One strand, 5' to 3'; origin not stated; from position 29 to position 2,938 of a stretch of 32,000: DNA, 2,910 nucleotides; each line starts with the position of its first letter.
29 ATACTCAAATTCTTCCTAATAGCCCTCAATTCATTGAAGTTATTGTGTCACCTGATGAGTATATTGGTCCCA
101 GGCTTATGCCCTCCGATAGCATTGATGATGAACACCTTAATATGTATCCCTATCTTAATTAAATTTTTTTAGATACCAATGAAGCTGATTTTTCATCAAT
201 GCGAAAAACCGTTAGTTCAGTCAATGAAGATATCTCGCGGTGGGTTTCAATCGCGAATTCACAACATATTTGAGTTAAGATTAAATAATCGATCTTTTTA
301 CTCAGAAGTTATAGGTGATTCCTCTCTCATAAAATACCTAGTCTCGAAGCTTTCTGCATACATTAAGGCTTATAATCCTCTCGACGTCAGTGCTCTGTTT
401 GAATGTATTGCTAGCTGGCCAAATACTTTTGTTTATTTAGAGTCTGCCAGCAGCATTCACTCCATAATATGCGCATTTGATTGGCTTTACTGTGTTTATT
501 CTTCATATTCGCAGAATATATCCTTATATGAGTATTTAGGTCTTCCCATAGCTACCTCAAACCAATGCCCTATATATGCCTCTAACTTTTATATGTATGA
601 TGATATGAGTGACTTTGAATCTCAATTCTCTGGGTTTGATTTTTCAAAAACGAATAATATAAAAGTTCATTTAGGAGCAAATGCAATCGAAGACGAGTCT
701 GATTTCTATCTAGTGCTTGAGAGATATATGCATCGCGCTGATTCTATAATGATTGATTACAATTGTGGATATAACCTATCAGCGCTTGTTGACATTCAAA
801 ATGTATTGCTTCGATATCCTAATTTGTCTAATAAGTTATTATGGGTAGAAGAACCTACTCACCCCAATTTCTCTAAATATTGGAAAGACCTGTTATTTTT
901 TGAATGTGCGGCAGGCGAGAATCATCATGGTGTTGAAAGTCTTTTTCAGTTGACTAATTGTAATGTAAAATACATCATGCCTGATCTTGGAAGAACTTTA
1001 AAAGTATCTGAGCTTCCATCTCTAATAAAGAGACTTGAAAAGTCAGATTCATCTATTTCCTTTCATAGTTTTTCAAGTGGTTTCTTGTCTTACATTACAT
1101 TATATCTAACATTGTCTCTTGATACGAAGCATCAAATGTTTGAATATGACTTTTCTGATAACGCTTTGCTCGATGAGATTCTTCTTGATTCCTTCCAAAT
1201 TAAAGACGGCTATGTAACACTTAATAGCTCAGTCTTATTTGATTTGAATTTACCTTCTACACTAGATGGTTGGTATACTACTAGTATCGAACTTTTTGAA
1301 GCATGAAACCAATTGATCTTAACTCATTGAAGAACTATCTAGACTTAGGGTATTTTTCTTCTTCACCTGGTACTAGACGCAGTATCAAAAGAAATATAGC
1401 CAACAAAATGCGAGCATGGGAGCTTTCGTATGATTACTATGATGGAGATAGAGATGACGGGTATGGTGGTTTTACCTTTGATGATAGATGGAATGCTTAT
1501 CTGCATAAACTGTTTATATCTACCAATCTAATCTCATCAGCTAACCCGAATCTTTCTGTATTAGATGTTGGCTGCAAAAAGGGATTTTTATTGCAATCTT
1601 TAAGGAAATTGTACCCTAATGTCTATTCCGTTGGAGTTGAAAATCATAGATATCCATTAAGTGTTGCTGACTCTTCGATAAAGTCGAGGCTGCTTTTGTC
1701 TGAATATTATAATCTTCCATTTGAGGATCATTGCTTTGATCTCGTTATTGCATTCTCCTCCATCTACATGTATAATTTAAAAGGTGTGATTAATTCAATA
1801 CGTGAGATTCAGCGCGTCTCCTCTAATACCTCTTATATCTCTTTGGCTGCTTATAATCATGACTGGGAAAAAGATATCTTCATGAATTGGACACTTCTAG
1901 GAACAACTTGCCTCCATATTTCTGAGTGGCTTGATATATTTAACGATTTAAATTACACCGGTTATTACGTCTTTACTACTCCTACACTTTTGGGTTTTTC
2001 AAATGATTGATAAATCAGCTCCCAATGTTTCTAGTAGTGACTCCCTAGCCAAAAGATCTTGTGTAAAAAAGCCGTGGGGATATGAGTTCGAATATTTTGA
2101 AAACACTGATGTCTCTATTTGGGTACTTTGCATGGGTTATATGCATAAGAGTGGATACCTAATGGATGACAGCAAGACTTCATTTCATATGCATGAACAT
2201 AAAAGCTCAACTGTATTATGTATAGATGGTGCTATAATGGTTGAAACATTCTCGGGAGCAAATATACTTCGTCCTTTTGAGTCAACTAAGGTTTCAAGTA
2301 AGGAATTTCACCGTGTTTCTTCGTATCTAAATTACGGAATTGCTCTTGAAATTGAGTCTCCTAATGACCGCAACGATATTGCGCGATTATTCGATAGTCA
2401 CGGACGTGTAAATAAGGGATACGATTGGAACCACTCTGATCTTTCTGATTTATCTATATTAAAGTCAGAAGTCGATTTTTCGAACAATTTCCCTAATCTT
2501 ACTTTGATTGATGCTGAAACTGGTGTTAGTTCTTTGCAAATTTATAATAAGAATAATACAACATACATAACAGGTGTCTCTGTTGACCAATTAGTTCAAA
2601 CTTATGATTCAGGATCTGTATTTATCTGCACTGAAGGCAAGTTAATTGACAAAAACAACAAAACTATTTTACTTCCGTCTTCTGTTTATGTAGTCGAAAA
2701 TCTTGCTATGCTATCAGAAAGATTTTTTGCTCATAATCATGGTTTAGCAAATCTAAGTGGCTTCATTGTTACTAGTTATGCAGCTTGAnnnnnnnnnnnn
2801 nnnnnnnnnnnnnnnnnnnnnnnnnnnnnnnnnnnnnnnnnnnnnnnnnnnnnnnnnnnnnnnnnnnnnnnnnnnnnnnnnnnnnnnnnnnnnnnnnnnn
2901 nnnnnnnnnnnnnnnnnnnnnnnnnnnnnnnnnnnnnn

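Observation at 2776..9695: Low-GC operon for a nucleotide-activated, heavily tailored heptose (candidate undescribed sugar pathway)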

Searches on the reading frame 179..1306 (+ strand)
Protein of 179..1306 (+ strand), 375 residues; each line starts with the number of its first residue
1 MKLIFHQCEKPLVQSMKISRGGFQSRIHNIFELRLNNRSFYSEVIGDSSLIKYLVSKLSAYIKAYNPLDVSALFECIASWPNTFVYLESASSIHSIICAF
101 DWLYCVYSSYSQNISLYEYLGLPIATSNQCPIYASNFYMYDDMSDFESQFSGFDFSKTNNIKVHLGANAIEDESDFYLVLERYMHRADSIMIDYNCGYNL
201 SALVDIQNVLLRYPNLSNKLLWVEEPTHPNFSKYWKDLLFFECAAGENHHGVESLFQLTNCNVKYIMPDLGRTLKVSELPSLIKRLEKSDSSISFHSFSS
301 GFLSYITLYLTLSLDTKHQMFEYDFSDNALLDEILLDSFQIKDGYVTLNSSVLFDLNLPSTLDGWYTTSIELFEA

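Call 4: search_protein_families(library=pfam, proteins=[window:179-1306:+], max_evalue=0.01)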
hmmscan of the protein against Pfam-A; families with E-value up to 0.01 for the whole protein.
window:179-1306:+ (375 aa): 1 family
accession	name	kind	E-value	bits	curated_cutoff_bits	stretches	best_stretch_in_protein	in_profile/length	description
PF13378.12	MR_MLE_C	-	1e-11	45.4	29.4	1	160-349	17-206/219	Enolase C-terminal domain-like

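Call 5: search_protein_families(library=ncbifam, proteins=[window:179-1306:+], max_evalue=0.01)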
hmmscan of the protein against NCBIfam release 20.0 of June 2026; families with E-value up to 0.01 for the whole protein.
window:179-1306:+ (375 aa): 1 family
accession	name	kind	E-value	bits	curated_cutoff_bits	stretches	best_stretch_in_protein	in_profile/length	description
NF040790.2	glucon_galact_dh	equivalog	0.0027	16.6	750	1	189-349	193-352/390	bifunctional D-gluconate/D-galactonate dehydratase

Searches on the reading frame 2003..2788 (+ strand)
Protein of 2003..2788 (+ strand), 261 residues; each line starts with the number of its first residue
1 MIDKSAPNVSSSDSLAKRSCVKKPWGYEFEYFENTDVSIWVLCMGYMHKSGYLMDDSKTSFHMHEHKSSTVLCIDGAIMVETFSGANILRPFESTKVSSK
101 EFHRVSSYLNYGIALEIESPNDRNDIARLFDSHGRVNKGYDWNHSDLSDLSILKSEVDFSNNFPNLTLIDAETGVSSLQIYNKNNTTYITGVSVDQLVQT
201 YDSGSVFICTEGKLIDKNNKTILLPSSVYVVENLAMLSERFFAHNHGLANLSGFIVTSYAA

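Call 4: search_protein_families(library=pfam, proteins=[window:2003-2788:+], max_evalue=0.01)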
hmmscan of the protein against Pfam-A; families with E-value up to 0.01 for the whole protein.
window:2003-2788:+ (261 aa): 0 families

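Call 5: search_protein_families(library=ncbifam, proteins=[window:2003-2788:+], max_evalue=0.01)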
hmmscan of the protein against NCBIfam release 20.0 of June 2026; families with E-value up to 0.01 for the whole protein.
window:2003-2788:+ (261 aa): 0 families

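Call 29: search_solved_structures(query=window:2003-2788:+, max_evalue=10)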
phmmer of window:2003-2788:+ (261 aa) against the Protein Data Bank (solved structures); distinct sequences matched with E-value up to 10: 2.
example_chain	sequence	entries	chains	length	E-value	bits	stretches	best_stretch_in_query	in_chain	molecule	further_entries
3g5j_A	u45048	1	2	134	0.097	15.2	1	113-202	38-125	Putative ATP/GTP binding protein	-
5e26_A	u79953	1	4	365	0.87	12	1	153-194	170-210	Pantothenate kinase 2, mitochondrial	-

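Call 58: search_protein_families(library=pfam, proteins=[window:2003-2788:+], max_evalue=10)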
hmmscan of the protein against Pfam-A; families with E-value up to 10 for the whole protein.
window:2003-2788:+ (261 aa): 3 families
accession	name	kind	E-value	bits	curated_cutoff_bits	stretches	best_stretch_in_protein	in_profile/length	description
PF01050.24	MannoseP_isomer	-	0.02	15.5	23.6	1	54-111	36-93/116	Mannose-6-phosphate isomerase C-terminal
PF25784.1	BigA_N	-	0.036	14.6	24.5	1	172-208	42-78/80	BigA and YdbA N-terminal beta barrel domain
PF03526.18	Microcin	-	0.12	12.7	25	1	221-236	17-32/55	Colicin E1 (microcin) immunity protein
